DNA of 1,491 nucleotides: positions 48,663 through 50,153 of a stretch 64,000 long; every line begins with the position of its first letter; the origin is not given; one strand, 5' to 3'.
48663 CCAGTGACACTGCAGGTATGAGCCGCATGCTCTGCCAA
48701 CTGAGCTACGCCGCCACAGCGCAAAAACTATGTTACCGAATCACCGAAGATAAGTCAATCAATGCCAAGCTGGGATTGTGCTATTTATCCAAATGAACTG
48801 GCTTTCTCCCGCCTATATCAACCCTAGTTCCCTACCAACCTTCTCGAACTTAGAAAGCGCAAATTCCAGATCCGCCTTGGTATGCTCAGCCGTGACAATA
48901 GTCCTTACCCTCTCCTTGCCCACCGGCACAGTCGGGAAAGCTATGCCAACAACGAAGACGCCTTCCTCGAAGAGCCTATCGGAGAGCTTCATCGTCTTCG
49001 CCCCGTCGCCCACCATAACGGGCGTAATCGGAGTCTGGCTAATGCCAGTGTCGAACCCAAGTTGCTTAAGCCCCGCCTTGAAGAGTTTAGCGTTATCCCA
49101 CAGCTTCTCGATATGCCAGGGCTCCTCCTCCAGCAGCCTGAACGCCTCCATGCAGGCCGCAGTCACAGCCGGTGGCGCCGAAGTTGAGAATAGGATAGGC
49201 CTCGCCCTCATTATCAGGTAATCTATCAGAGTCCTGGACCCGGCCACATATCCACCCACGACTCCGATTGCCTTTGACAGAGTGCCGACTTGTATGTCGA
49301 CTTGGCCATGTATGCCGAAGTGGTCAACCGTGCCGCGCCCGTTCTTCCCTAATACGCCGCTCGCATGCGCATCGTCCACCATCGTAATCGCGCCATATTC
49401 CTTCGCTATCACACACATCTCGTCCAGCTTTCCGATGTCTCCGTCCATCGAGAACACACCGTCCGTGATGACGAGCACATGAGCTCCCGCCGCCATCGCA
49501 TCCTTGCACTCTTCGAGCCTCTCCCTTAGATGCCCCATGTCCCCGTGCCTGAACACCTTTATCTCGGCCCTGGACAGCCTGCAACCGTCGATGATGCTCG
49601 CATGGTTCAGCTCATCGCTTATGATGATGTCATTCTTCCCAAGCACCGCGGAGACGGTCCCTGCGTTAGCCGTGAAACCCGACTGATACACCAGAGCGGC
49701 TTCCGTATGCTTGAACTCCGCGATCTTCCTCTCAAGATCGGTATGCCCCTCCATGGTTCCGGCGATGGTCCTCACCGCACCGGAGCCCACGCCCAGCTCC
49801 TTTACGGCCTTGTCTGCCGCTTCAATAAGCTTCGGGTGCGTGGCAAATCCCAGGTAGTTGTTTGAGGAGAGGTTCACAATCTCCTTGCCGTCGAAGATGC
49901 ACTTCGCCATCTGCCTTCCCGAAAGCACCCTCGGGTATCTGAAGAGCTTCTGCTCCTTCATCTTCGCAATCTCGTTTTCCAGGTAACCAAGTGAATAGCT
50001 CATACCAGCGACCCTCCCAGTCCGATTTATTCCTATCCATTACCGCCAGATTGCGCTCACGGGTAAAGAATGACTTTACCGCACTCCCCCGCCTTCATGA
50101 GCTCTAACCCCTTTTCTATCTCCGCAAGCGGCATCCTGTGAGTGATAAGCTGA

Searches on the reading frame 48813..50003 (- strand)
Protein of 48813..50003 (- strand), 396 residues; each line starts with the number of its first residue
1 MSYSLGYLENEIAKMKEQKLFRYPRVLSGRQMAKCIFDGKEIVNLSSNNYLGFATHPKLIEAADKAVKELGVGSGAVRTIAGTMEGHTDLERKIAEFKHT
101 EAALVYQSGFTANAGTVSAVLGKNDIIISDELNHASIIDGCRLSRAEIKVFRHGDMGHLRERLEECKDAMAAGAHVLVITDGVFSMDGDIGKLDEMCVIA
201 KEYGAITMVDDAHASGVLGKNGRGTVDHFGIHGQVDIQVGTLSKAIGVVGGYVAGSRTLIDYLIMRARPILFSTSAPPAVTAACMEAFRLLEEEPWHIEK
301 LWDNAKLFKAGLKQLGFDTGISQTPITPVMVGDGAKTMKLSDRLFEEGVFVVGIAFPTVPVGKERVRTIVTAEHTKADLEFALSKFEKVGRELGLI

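Call 32: find_encoding_contigs(protein=window:48813-50003:-, flank=10000, max_places=8)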
Protein window:48813-50003:- (396 aa): 1 contig read that carries it; 1 place shown.
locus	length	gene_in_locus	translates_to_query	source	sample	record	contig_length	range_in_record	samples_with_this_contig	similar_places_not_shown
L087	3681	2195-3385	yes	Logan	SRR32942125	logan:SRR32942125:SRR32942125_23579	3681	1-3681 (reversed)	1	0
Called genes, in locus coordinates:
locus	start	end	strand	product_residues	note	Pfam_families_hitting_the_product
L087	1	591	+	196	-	?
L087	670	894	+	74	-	PF01106:NifU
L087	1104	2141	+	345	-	PF08240:ADH_N, PF16912:Glu_dehyd_C, PF00107:ADH_zinc_N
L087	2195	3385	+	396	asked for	PF00155:Aminotran_1_2, PF00266:Aminotran_5 (weak)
